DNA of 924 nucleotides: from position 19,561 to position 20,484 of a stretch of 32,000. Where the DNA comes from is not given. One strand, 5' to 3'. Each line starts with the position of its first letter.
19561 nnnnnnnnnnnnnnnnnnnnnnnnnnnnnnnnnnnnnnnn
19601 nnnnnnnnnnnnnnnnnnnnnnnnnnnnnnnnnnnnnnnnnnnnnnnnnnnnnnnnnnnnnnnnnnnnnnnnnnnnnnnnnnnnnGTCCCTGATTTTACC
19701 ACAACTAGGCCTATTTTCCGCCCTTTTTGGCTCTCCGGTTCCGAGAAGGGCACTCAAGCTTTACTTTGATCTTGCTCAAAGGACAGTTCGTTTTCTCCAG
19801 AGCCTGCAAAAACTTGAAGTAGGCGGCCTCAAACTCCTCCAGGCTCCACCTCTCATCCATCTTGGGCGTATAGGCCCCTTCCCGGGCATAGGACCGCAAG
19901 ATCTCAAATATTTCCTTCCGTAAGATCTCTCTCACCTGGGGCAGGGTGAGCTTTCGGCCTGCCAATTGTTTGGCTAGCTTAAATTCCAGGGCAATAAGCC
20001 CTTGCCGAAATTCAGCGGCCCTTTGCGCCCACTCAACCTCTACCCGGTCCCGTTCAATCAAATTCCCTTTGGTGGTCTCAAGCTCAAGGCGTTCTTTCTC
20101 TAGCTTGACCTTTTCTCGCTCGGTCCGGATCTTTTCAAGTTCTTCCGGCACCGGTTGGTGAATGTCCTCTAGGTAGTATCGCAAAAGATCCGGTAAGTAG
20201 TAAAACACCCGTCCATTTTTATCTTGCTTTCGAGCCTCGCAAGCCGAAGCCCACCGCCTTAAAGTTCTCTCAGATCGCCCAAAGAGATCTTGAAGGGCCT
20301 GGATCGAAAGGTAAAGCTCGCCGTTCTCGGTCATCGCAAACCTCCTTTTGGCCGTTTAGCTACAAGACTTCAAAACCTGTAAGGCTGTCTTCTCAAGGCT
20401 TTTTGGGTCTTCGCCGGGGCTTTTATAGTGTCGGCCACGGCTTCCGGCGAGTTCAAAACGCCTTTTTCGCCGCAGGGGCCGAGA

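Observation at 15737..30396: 14.6-kb tRNA-Ala-integrated element with satellite-like gene grammar (int, alpA, primase-helicase, TerS-like, no virion genes)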

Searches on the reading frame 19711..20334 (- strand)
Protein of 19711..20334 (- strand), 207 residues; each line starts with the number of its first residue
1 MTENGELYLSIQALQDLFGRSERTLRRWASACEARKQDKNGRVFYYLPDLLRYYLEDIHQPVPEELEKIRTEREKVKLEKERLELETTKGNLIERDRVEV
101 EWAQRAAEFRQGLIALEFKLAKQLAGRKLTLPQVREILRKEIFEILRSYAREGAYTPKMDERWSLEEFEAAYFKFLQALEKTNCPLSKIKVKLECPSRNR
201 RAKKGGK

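Call 6: search_protein_families(library=pfam, max_evalue=0.01, proteins=[window:19711-20334:-])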
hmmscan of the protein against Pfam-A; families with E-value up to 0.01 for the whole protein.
window:19711-20334:- (207 aa): 1 family
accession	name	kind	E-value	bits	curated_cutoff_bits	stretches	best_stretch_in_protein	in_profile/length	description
PF12728.13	HTH_17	-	0.0046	17.6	27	0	8-56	1-48/51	Helix-turn-helix domain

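Call 8: search_protein_families(library=phrogs, max_evalue=0.001, proteins=[window:19711-20334:-])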
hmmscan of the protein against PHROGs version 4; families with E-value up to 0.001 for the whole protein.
window:19711-20334:- (207 aa): 2 families
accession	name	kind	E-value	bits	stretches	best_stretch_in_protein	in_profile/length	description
phrog_57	-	head and packaging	1.9e-18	68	1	3-161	7-181/199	terminase small subunit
phrog_141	-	head and packaging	3e-06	27.8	1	7-116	13-128/183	terminase small subunit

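Call 10: search_protein_families(library=ncbifam, max_evalue=0.001, proteins=[window:19711-20334:-])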
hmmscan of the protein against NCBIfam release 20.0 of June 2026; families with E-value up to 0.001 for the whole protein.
window:19711-20334:- (207 aa): 0 families

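Call 19: find_homologous_proteins(query=window:19711-20334:-)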
Query window:19711-20334:- (207 aa): 21 proteins with E <= 0.001 among 449 candidates.
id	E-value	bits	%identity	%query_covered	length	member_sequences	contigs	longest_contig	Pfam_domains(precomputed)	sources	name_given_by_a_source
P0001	6.1e-129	445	100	100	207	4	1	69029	PF07278.19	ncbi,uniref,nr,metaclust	ncbi:hypothetical protein [Thermosulfurimonas dismutans]|uniref:Uncharacterized protein n=1 Tax=Ther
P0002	4.3e-100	351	76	100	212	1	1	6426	PF07278.19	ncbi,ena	-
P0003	4.2e-68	247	59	99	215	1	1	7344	PF07278.19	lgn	-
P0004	6.4e-63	230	58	92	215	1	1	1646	PF07278.19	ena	-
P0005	3.3e-51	192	53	96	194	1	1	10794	-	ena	-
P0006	3.4e-47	179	52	85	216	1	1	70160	-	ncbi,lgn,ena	-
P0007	6.6e-46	174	53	86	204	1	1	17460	-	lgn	-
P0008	7.9e-44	168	51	85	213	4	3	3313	-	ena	-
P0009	1.3e-43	167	47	97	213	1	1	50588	-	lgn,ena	-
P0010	1.4e-43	167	51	92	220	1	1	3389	-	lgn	-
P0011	2.1e-43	166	48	86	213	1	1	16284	-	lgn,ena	-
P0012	7.8e-43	164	47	100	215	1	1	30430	-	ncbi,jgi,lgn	-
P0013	8.5e-43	164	48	87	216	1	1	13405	-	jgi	-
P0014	8.6e-43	164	48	85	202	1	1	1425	-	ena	-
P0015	7.3e-42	161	48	84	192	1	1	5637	PF07278.19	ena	-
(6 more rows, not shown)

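Call 20: find_encoding_contigs(protein=P0006, flank=10000, max_places=2)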
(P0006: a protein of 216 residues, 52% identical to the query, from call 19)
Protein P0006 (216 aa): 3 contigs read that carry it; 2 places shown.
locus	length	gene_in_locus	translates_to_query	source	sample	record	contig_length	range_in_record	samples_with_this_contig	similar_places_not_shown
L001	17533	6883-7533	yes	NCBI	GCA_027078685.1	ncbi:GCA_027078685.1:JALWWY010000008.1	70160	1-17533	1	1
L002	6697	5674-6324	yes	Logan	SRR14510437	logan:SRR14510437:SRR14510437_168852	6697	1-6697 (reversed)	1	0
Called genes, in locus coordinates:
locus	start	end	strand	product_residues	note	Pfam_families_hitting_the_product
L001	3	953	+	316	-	?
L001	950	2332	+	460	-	PF00772:DnaB, PF03796:DnaB_C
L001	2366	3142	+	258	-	-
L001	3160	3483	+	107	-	-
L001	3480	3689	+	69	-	-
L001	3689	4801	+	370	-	PF00712:DNA_pol3_beta, PF02767:DNA_pol3_beta_2, PF02768:DNA_pol3_beta_3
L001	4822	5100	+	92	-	-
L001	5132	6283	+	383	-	-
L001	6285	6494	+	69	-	-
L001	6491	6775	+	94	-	PF01978:TrmB (weak), PF12802:MarR_2 (weak), PF13730:HTH_36 (weak), PF25213:HVO_A0261_N (weak), PF13545:HTH_Crp_2 (weak), PF08279:HTH_11 (weak), PF09339:HTH_IclR (weak)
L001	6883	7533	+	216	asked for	-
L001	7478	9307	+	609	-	PF05876:GpA_ATPase, PF20454:GpA_nuclease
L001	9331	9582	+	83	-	-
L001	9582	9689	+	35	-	-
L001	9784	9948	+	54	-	-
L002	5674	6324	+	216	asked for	-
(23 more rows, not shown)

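Call 21: find_encoding_contigs(protein=P0009, flank=10000, max_places=2)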
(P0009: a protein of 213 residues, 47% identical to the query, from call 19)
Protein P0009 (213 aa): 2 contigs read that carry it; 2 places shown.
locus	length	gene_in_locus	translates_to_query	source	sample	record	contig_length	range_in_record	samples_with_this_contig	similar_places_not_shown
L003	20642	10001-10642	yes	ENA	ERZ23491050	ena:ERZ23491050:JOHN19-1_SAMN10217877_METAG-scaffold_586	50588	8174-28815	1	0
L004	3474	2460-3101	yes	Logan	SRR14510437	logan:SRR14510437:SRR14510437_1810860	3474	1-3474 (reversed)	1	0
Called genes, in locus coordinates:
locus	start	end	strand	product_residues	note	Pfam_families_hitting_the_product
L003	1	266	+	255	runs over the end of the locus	-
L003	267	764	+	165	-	PF01850:PIN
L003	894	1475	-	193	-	PF01936:NYN (weak)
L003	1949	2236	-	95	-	PF00717:Peptidase_S24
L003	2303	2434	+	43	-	-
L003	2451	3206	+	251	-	PF07505:DUF5131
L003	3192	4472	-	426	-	-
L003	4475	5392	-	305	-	PF13443:HTH_26 (weak), PF13560:HTH_31 (faint), PF01381:HTH_3 (weak), PF15943:YdaS_toxin (faint), PF01381:HTH_3, PF12844:HTH_19, PF13443:HTH_26, PF00717:Peptidase_S24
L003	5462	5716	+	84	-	PF01381:HTH_3 (weak), PF15943:YdaS_toxin (weak)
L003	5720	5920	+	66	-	-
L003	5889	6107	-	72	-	PF23499:YnfU (weak), PF13717:Zn_ribbon_4 (faint), PF21344:Zn_ribbon_LysW (weak)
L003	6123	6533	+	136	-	PF06892:Phage_CP76, PF01381:HTH_3 (weak)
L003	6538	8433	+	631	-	PF00772:DnaB, PF13481:AAA_25, PF06745:ATPase (faint)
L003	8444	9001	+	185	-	-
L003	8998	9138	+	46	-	-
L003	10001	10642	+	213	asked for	-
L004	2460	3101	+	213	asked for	-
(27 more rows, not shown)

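Call 22: find_encoding_contigs(protein=P0012, flank=10000, max_places=2)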
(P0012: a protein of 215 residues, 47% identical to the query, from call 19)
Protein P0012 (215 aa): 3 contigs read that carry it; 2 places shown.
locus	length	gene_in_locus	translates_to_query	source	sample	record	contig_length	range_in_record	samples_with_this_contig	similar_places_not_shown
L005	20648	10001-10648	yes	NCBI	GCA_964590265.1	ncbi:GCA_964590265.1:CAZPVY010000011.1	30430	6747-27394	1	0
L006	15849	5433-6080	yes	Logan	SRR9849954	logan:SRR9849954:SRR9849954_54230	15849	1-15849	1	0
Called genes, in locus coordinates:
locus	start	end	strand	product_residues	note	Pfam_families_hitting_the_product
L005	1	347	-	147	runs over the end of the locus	-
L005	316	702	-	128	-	PF13560:HTH_31 (weak), PF13443:HTH_26 (weak), PF01381:HTH_3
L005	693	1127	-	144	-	-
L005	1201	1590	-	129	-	PF13443:HTH_26 (weak), PF01381:HTH_3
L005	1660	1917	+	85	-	PF01381:HTH_3 (weak), PF15943:YdaS_toxin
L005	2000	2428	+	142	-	PF06892:Phage_CP76, PF01381:HTH_3 (weak)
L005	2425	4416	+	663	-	PF01807:Zn_ribbon_DnaG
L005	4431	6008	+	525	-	PF00580:UvrD-helicase, PF01443:Viral_helicase1 (faint), PF13245:AAA_19, PF13604:AAA_30 (faint), PF13361:UvrD_C, PF13538:UvrD_C_2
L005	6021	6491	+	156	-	-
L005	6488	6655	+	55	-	-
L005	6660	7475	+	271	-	PF01507:PAPS_reduct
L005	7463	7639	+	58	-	-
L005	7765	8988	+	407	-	-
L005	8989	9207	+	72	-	-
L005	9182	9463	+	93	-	PF12802:MarR_2 (weak), PF13730:HTH_36, PF09339:HTH_IclR (weak), PF01022:HTH_5 (weak)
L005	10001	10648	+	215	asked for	-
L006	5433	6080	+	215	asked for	-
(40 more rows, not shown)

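Call 23: find_encoding_contigs(protein=P0002, flank=10000, max_places=2)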
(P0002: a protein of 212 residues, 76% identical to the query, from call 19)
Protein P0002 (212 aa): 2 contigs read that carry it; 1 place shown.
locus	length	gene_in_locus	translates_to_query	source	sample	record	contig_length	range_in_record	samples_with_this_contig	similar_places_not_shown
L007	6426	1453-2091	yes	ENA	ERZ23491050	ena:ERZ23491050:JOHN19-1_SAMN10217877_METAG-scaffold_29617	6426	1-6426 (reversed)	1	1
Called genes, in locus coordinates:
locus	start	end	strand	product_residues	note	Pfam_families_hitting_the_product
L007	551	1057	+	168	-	-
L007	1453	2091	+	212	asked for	PF07278:DUF1441 (weak)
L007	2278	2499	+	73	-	-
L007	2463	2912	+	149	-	PF02661:Fic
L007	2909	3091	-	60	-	PF22180:RH3_dom (weak), PF20605:Antitox_RHH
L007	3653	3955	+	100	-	-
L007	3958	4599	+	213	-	-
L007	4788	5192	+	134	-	-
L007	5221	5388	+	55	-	-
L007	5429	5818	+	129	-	-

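Call 24: find_encoding_contigs(protein=P0003, flank=10000, max_places=2)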
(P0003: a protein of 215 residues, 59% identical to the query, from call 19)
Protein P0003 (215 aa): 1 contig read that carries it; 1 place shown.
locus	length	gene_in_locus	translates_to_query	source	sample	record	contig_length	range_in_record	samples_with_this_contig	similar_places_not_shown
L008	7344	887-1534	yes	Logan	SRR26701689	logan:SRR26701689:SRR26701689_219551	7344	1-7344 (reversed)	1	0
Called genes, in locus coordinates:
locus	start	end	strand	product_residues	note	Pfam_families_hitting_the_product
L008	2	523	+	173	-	?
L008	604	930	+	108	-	-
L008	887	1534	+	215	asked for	PF07278:DUF1441 (weak)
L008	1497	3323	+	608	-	PF05876:GpA_ATPase, PF20454:GpA_nuclease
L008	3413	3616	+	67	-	-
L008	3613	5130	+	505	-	PF05136:Phage_portal_2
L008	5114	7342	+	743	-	?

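Call 25: find_encoding_contigs(protein=P0005, flank=10000, max_places=2)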
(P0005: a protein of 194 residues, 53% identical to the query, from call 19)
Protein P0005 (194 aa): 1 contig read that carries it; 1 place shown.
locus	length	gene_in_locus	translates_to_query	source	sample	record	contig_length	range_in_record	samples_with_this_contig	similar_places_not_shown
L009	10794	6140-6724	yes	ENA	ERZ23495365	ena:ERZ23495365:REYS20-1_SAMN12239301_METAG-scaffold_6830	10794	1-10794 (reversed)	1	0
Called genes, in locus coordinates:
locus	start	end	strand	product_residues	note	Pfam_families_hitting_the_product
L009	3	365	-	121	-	?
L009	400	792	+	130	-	-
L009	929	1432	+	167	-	-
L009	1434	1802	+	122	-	-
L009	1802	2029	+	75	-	-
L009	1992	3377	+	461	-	-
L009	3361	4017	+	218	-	PF20081:DUF6475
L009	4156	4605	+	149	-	PF00959:Phage_lysozyme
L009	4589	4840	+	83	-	-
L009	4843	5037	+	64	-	-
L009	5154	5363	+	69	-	-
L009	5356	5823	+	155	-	-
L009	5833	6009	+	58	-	-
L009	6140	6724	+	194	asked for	-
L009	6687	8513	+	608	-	PF05876:GpA_ATPase, PF20454:GpA_nuclease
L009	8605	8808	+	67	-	-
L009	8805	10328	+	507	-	PF05136:Phage_portal_2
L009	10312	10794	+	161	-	?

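Call 33: find_related_loci(query=A1, collection=genome_contigs, flank=10000)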
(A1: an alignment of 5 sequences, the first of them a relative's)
Query A1 (608 aa) in genome_contigs; peptide patterns used: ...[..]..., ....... (x = any residue, [..] = any of these).
287 stretches matched a pattern; 36 encode a relative of the query (tblastn E <= 1e-3); 36 distinct loci.
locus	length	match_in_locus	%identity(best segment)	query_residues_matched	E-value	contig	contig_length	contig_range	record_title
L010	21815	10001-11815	73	2-608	0e+0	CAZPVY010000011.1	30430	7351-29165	MAG TPA_asm: uncultured Aquifex sp. isolate SRP216583_co2_106 genome assembly, contig: NODE_860_length_30430_cov_10.5248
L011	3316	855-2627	73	2-594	0e+0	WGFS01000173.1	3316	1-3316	MAG: Aquificaceae bacterium isolate S146_91_esom k151_724217, whole genome shotgun sequence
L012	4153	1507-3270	53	4-607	0e+0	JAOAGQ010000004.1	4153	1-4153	MAG: Syntrophorhabdaceae bacterium isolate SKW35 k141_536906, whole genome shotgun sequence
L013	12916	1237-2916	42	10-568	7e-140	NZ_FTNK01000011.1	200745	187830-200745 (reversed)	Paenibacillus macquariensis strain ATCC 23464, whole genome shotgun sequence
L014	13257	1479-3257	41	10-608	5e-140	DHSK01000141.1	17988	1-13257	MAG TPA_asm: Syntrophomonas sp. UBA5288 UBA5288_contig_3933, whole genome shotgun sequence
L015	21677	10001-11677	41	10-568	4e-137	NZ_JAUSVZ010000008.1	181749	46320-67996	Brevibacillus aydinogluensis strain PDF25 Ga0480238_08, whole genome shotgun sequence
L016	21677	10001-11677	41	10-568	1e-135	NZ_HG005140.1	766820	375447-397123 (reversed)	Paenibacillus antibioticophila strain GD11, whole genome shotgun sequence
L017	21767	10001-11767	39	10-607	1e-135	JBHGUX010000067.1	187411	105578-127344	MAG: Candidatus Pristimantibacillus sp. isolate bin.005_Ecombo k141_48151, whole genome shotgun sequence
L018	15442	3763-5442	41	10-568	6e-135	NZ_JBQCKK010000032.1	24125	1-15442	Brevibacillus sp. SAFN-007a NODE_32_length_24125_cov_663.435130, whole genome shotgun sequence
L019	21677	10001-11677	41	10-568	2e-134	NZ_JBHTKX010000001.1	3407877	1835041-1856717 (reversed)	Paenibacillus provencensis strain CCUG 53519 GCM70027460_23, whole genome shotgun sequence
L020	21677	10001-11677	40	10-567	3e-134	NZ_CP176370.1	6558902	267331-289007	Brevibacillus fortis strain LJQJ21 chromosome, complete genome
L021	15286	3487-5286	39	12-607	3e-134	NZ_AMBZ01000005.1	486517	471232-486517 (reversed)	Paenibacillus alvei DSM 29 PAV_5c, whole genome shotgun sequence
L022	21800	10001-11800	39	12-607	3e-134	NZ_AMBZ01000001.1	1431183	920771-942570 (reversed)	Paenibacillus alvei DSM 29 PAV_1c, whole genome shotgun sequence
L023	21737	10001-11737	40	12-585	5e-133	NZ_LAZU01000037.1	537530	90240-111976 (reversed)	Paenibacillus sp. DMB20 mira_9, whole genome shotgun sequence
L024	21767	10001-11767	39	12-600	2e-126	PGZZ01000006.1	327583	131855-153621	MAG: Firmicutes bacterium HGW-Firmicutes-16 bjp_ig2069_scaffold_83, whole genome shotgun sequence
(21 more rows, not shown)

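Call 44: find_related_loci(query=A2, collection=viral_contigs, flank=10000)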
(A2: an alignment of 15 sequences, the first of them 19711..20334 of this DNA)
Query A2 (207 aa) in viral_contigs; peptide patterns used: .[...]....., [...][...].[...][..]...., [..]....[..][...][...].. (x = any residue, [..] = any of these).
105 stretches matched a pattern; 4 encode a relative of the query (tblastn E <= 1e-3); 4 distinct loci.
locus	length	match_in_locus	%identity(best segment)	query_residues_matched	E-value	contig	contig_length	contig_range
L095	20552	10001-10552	44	7-196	2e-46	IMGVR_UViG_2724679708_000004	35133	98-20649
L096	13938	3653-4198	41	6-191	8e-43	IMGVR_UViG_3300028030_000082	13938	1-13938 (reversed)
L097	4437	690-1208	40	7-180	4e-30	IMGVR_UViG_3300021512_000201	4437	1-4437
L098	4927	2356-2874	40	7-180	4e-30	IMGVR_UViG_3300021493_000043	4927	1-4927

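Call 46: search_dna_similar(query=window:19711-20334:-, collection=phages, mode=protein, max_evalue=0.001, max_rows=15)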
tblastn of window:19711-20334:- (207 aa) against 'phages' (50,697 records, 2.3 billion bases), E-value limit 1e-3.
No match.

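Call 47: search_dna_similar(query=L008:1497-3323:+, collection=phages, mode=protein, max_evalue=1e-10, max_rows=12)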
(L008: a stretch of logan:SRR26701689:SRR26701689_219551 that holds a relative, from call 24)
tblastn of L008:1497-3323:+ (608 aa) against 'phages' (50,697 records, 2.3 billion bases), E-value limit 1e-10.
Records with a match: 850; places in all: 853; records where one place covers at least 80% of the query: 672.
Best place of each record, by identity: <60% 850.
By first word of the organism name: Escherichia 133; Salmonella 92; Vibrio 78; Flavobacterium 78; Pseudomonas 60; Rhodobacter 39; Klebsiella 27; Aeromonas 26; Bacteriophage 25; Ralstonia 23; and 68 more.
By host as written in the record: - 127; Flavobacterium columnare 62; Escherichia coli 54; Rhodobacter capsulatus YW1 39; Pseudomonas aeruginosa 32; Salmonella enterica subsp. enterica serovar Typhimurium 25; Ralstonia solanacearum 21; Salmonella enterica 17; and 253 more.
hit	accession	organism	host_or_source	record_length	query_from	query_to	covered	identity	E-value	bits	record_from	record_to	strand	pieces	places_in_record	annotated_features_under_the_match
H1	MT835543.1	Bacteriophage sp.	human fecal samples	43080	10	607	98%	38.6%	3e-116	386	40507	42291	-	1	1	record has no annotation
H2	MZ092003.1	Paenibacillus phage Pd_22F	Paenibacillus dendritiformis PB22F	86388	12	568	92%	41.2%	3e-129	424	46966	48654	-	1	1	terminase large subunit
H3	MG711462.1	Faecalibacterium phage FP_Epona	Faecalibacterium prausnitzii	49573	10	608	99%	37.8%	2e-117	390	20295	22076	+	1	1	terminase large subunit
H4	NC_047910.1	Faecalibacterium phage FP_Epona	Faecalibacterium prausnitzii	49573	10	608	99%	37.8%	2e-117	390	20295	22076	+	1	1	terminase large subunit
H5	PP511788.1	Dulem virus 34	Propithecus coquereli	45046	38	572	88%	38.4%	3e-108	363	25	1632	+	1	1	terminase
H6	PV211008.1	Roseobacter phage CRP-406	Roseobacter sp. FZCC0037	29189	2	583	96%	33.4%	2e-83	291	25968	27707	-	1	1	terminase large subunit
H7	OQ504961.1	Pseudomonas phage ZRG1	Stutzerimonas stutzeri NCTC10475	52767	11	580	94%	33.2%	1e-73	263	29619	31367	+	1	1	terminase large subunit family protein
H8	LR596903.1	Roseburia phage Shimadzu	-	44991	7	581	95%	32.5%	3e-68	247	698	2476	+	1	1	orf02: TermL, terminase large subunit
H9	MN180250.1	Wolbachia phage WO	Wolbachia sp. wMel_KL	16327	11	564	91%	33.2%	2e-77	273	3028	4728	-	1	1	terminase large subunit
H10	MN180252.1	Wolbachia phage WO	Wolbachia sp. wMel_AMD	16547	11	564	91%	33.2%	2e-77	273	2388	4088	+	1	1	terminase large subunit | hypothetical protein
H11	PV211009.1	Roseobacter phage CRP-701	Roseobacter sp. FZCC1911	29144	3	564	92%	32.7%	8e-81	284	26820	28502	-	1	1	terminase large subunit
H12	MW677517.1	Rhodobacter phage RcKemmy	Rhodobacter capsulatus YW1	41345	10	564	91%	33.0%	3e-74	264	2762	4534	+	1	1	6: terminase large subunit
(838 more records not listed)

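Call 48: find_homologous_proteins(query=L008:1497-3323:+, max_evalue=1e-50)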
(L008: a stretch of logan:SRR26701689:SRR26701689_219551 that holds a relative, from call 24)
Query L008:1497-3323:+ (608 aa): 3890 proteins with E <= 1e-50 among 8000 candidates; the best 120 are listed.
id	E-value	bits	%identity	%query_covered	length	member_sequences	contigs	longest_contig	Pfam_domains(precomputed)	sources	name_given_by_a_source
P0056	0.0e+0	1334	92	100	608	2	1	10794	PF05876.19,PF20454.5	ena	-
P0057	0.0e+0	1078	73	98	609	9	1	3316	PF05876.19,PF20454.5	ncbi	-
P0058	0.0e+0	1065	73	100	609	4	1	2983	PF05876.19,PF20454.5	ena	-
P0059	1.8e-242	824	59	100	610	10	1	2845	PF05876.19,PF20454.5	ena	-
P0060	7.4e-240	816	58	100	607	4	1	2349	PF05876.19,PF20454.5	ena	-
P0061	3.3e-228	777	57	100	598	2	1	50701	PF05876.19,PF20454.5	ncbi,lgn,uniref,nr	ncbi:Phage terminase, large subunit GpA [Balnearium lithotrophicum]|uniref:Phage terminase, large su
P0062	7.6e-225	766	56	100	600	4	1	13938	PF05876.19,PF20454.5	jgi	-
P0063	1.5e-223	762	56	100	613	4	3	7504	PF05876.19,PF20454.5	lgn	-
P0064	7.5e-217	740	56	94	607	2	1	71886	PF05876.19,PF20454.5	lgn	-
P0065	4.2e-214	731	54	100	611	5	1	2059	PF05876.19,PF20454.5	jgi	-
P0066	6.2e-208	710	53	99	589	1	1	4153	PF05876.19,PF20454.5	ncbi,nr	ncbi:MAG: phage terminase large subunit family protein [Syntrophorhabdaceae bacterium]|nr:phage term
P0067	4.1e-204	698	52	99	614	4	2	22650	PF05876.19,PF20454.5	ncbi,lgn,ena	-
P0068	5.1e-202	691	52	100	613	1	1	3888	PF05876.19,PF20454.5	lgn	-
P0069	3.0e-201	688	53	94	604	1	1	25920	PF05876.19,PF20454.5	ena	-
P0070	1.7e-199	683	51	99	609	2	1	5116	PF05876.19,PF20454.5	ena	-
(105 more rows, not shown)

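Call 52: search_solved_structures(query=window:19711-20334:-, max_evalue=1)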
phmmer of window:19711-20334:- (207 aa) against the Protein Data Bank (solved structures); distinct sequences matched with E-value up to 1: 2.
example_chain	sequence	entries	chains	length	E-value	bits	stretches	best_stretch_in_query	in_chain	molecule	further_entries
1j9i_A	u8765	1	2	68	0.44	13.4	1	12-73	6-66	TERMINASE SMALL SUBUNIT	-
8hci_C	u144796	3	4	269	0.77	12.6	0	36-87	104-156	RiPP Recognition protein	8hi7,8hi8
